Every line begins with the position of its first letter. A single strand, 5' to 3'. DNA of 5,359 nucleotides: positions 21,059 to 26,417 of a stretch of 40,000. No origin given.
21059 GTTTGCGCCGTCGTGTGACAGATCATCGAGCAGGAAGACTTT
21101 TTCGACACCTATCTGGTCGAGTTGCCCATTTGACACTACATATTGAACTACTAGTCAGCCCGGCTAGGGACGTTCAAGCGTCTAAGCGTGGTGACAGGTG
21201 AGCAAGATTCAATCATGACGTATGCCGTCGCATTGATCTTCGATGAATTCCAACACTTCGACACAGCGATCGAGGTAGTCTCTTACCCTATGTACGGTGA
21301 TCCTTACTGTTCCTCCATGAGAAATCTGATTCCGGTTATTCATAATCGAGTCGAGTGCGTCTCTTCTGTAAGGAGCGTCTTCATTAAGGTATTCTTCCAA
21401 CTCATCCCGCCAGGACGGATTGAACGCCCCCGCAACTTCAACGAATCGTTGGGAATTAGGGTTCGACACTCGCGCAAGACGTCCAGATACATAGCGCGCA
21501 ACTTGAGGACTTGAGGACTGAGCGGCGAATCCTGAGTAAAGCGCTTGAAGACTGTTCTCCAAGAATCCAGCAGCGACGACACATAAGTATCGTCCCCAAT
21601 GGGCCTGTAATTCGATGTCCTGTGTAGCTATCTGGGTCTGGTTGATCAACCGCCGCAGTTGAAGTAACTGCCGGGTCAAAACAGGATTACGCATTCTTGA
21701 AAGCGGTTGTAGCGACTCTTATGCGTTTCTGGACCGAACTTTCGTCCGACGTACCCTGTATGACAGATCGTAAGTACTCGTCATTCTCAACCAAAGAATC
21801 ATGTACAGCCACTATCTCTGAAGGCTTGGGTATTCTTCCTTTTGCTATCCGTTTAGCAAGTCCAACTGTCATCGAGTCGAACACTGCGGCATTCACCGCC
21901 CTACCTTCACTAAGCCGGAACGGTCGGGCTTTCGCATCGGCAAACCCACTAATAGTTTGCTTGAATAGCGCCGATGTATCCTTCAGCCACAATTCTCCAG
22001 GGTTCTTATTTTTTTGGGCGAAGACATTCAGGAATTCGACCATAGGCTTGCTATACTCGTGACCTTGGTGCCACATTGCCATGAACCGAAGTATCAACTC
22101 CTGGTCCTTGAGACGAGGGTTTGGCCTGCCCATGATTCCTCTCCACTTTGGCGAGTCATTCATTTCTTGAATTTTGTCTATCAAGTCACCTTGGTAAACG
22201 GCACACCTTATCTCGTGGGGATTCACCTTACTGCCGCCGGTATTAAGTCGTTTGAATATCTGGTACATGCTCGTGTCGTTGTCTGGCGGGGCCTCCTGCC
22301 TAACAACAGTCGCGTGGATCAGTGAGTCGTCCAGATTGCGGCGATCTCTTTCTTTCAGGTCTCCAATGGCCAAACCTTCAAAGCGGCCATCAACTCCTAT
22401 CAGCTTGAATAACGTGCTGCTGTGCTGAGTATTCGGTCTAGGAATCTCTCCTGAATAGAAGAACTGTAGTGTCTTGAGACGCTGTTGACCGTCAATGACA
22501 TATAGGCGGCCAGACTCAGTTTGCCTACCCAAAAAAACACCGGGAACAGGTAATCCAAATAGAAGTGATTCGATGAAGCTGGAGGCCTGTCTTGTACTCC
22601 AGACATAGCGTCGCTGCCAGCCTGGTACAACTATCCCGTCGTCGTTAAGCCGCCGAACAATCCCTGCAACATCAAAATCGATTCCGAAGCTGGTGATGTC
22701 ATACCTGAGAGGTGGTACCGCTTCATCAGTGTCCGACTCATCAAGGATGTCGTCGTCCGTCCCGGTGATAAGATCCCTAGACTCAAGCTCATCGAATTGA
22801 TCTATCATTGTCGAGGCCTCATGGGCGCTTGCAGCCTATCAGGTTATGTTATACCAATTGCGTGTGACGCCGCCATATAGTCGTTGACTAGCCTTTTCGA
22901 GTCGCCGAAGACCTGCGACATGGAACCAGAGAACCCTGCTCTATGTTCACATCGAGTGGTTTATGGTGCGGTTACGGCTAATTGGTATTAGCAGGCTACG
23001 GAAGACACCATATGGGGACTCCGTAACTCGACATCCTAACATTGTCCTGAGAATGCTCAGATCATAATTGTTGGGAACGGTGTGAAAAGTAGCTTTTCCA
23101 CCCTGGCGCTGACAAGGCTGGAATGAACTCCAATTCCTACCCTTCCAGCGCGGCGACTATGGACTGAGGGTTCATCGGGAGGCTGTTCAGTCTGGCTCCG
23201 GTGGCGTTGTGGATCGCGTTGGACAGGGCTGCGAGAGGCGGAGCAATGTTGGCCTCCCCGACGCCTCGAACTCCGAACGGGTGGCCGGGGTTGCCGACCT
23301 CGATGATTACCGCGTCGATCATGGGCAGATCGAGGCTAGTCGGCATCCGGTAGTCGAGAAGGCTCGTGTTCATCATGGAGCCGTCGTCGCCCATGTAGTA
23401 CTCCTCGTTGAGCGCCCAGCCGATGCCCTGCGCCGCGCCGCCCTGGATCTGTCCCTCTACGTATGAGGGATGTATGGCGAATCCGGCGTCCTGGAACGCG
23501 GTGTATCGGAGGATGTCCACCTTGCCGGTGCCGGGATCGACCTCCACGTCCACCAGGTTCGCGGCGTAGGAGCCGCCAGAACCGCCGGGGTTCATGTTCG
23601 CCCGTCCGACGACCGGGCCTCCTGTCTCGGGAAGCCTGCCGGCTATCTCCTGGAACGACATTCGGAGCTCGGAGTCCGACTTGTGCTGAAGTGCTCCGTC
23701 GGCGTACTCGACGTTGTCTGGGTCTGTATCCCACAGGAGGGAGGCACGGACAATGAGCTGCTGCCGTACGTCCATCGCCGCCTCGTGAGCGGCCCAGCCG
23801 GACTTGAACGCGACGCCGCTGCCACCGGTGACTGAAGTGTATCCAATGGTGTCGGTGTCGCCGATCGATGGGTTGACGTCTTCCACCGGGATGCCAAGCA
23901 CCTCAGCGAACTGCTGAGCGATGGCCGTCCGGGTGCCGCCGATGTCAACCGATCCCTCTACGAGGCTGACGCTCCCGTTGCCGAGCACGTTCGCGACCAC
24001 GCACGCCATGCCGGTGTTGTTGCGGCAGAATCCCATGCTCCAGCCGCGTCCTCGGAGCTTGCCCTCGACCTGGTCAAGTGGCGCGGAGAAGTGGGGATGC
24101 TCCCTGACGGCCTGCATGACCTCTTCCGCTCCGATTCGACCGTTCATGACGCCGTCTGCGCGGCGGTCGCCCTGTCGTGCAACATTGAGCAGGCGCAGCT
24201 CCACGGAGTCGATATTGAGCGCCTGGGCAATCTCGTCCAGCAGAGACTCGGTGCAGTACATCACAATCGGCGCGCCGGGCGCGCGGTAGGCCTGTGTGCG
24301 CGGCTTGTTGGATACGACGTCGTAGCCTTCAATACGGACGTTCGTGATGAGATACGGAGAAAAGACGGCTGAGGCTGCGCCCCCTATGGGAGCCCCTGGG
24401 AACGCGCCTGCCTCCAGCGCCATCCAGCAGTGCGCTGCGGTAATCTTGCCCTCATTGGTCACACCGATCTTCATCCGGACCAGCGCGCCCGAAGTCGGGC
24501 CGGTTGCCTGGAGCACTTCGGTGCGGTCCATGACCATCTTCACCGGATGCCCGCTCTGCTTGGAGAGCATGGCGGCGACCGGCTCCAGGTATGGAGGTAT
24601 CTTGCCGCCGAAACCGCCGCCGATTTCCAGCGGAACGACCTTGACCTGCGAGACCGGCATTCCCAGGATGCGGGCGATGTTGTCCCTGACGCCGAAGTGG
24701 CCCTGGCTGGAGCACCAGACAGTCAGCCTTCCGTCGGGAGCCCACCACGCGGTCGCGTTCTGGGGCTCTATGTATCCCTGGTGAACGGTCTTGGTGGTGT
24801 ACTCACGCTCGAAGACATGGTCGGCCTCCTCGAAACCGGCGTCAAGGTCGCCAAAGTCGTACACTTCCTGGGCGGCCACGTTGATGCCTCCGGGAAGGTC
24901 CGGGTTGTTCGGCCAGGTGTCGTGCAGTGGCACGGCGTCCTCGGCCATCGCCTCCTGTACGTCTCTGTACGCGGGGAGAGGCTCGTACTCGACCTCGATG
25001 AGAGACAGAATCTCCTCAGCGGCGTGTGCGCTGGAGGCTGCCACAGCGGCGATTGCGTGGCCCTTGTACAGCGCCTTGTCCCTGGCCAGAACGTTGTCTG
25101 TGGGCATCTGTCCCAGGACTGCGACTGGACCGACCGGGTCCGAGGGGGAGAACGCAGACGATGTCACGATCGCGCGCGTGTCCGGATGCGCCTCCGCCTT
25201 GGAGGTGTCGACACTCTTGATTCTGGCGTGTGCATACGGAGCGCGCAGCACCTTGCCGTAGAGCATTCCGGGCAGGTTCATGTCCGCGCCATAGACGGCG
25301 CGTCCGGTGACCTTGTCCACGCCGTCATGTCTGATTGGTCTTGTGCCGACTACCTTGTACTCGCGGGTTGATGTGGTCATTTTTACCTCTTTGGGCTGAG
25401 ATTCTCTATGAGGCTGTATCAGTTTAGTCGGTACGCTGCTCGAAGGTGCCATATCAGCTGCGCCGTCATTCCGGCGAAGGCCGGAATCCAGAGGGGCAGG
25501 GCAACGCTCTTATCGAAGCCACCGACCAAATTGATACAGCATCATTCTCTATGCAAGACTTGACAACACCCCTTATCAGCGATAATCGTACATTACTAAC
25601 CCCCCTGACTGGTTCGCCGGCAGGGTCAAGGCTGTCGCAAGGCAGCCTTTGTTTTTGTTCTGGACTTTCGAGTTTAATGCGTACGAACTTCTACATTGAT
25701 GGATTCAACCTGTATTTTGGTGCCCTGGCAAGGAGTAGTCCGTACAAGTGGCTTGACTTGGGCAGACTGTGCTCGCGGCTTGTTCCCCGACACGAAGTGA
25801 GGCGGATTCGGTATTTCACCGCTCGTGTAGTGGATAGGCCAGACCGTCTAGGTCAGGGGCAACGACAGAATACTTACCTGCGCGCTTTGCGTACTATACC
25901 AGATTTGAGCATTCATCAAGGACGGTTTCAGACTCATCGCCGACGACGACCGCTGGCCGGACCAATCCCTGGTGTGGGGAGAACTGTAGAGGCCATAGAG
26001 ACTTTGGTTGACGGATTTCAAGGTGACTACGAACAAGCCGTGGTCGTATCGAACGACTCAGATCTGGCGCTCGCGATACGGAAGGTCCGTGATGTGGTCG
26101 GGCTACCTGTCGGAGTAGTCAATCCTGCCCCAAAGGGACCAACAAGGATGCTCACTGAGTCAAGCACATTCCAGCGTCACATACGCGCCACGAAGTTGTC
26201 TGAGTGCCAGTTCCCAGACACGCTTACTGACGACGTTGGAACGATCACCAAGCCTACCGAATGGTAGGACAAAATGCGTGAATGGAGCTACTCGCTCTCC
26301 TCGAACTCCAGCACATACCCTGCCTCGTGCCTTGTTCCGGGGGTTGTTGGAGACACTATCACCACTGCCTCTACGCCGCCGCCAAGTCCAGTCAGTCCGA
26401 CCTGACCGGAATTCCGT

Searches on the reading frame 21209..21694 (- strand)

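Call 101: search_protein_families(library=pfam, proteins=[window:21209-21694:-], max_evalue=0.001)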
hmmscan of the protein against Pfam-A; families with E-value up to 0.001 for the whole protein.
window:21209-21694:- (161 aa): 2 families
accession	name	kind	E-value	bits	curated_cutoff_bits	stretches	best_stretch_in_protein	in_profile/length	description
PF18735.6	HEPN_RiboL-PSP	-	2.4e-13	50.9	28.4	1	14-155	11-189/191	RiboL-PSP-HEPN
PF18737.6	HEPN_MAE_28990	-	0.00072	20.2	26.8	1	104-158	150-202/211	MAE_28990/MAE_18760-like HEPN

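Call 102: search_protein_families(library=padloc, proteins=[window:21209-21694:-], max_evalue=0.001)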
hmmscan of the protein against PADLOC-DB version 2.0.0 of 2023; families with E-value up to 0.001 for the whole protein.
window:21209-21694:- (161 aa): 0 families

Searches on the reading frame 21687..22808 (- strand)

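Call 101: search_protein_families(library=pfam, proteins=[window:21687-22808:-], max_evalue=0.001)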
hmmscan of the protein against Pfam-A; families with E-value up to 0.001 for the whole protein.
window:21687-22808:- (373 aa): 1 family
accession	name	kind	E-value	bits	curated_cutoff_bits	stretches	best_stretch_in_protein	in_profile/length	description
PF03235.19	GmrSD_N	-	1.2e-24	88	33.2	1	56-203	9-196/199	GmrSD restriction endonuclease, N-terminal domain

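Call 102: search_protein_families(library=padloc, proteins=[window:21687-22808:-], max_evalue=0.001)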
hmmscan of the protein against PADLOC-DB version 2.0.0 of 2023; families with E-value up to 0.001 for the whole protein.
window:21687-22808:- (373 aa): 11 families
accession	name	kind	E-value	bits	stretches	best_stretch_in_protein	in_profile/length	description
PDLC03877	NsnA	-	1.6e-54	183.6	1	33-371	38-380/385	-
PDLC04027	PD-T4-2_A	-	1.8e-47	160.2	1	22-371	17-362/363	-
PDLC04151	HEC-05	-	3.6e-08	30.6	1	44-88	25-69/600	-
PDLC04157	HEC-06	-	2.6e-07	27.6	1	43-117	7-88/558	-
PDLC04155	HEC-06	-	4e-07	26.9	1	43-117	5-86/562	-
PDLC03418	REase_II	-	2.7e-05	21.4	1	55-211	29-164/372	Type II restriction enzyme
PDLC04150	HEC-05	-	2.7e-05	21.2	1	47-90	10-53/583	-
PDLC04154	HEC-06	-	6.2e-05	19.8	1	58-117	23-88/569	-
PDLC02695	Orf5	-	0.00017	18.1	0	98-117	75-94/601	Orf5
PDLC02792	SspE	-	0.00019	17.9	0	55-86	20-51/771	SspE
PDLC02700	Orf5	-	0.00073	16.4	0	54-115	7-77/555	Orf5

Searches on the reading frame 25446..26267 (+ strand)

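Call 101: search_protein_families(library=pfam, proteins=[window:25446-26267:+], max_evalue=0.001)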
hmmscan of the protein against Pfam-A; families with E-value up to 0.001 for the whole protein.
window:25446-26267:+ (273 aa): 1 family
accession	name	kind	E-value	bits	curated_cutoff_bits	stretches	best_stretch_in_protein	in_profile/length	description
PF01936.24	NYN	-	0.00022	22.2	24.2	1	81-226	3-124/145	NYN domain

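Call 102: search_protein_families(library=padloc, proteins=[window:25446-26267:+], max_evalue=0.001)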
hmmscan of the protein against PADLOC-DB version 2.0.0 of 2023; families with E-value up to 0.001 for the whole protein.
window:25446-26267:+ (273 aa): 1 family
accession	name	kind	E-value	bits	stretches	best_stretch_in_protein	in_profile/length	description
PDLC04163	HEC-09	-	3.8e-33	112.8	1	79-273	3-202/203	-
